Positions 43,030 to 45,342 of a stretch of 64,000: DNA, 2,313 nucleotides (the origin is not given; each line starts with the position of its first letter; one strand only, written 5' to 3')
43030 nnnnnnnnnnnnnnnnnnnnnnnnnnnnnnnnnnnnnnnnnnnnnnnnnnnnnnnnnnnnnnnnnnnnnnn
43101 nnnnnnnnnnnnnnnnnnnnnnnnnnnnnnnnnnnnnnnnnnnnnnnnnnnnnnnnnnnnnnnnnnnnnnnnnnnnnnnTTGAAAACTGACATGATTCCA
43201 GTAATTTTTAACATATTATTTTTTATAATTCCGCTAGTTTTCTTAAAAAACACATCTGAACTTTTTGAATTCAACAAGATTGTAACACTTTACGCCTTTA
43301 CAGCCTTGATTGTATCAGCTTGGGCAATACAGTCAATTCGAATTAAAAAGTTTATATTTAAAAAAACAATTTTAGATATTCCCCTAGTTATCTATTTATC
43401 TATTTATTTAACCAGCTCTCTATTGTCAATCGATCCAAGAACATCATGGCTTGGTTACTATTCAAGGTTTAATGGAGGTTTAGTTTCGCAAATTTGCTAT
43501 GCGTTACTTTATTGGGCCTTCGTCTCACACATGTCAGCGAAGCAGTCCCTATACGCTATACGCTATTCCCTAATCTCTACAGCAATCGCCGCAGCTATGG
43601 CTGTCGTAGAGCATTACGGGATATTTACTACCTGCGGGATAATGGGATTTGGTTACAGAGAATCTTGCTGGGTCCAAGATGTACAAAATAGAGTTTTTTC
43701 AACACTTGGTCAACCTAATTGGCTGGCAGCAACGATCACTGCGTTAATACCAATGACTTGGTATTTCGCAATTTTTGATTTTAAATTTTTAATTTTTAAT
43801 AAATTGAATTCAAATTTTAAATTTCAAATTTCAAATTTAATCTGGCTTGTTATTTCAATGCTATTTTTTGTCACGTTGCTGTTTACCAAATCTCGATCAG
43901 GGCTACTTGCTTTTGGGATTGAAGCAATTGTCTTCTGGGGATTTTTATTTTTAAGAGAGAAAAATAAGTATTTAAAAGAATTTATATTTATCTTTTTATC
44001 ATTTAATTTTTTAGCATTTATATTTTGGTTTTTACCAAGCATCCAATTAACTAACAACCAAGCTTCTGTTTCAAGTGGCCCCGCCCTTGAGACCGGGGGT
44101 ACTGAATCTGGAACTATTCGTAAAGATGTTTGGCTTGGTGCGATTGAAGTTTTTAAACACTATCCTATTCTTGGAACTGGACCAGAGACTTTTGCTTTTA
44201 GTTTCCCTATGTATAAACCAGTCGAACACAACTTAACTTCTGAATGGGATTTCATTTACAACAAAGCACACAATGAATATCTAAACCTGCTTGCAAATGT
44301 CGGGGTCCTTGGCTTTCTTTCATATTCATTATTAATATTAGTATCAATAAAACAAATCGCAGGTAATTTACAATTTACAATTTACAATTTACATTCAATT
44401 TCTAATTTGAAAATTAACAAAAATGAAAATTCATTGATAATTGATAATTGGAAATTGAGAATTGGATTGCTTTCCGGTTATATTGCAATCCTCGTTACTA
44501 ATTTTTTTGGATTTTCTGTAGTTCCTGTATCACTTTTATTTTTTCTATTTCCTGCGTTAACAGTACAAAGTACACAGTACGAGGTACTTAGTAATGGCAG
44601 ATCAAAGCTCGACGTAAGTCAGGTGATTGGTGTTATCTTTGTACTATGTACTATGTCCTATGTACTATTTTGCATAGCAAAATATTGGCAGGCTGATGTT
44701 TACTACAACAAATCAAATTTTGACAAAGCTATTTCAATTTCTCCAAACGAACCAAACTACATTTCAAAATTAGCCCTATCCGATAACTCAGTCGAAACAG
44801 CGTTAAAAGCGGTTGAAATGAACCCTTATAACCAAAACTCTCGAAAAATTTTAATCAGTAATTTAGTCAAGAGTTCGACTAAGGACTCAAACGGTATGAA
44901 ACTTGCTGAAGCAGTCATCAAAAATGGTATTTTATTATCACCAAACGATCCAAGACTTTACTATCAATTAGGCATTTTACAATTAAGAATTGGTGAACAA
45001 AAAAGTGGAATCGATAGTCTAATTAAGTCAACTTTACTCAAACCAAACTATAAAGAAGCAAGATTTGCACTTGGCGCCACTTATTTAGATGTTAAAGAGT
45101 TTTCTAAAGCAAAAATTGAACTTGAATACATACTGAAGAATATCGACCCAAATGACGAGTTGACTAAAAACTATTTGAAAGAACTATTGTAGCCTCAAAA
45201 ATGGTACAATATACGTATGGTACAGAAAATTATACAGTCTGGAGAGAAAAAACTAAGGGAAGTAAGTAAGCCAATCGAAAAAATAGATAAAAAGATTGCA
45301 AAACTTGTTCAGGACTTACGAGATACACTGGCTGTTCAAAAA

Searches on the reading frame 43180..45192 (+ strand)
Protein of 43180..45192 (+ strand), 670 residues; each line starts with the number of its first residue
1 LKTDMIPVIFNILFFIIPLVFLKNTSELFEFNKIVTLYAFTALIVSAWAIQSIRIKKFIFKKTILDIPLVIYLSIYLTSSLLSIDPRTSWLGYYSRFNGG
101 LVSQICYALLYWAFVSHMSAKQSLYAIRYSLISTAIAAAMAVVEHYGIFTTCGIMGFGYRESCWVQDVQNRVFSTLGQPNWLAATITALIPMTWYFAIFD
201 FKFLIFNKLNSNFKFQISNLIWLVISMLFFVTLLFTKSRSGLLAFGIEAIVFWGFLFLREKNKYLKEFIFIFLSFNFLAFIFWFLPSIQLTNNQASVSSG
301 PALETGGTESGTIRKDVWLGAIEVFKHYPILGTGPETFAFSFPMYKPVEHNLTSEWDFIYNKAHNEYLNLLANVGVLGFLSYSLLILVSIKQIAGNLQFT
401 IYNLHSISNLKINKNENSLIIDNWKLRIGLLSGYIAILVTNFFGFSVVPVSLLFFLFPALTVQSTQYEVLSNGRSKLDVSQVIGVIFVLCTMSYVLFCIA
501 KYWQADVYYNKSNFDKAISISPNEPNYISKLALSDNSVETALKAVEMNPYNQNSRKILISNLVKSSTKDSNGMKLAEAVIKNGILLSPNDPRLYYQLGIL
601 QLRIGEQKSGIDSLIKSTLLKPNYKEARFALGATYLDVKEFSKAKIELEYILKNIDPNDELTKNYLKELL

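Call 88: search_protein_families(library=pfam, proteins=[window:43180-45192:+], max_evalue=0.001)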
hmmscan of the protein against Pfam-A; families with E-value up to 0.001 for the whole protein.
window:43180-45192:+ (670 aa): 3 families
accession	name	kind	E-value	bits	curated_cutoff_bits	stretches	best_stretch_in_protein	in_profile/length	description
PF04932.20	Wzy_C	-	2e-19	70.3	31.7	1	226-382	3-148/149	O-Antigen ligase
PF13431.12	TPR_17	-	1.8e-07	31.3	24.4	0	583-607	5-29/34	Tetratricopeptide repeat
PF13414.12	TPR_11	-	8.8e-06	25.8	26.8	0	584-605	21-42/42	TPR repeat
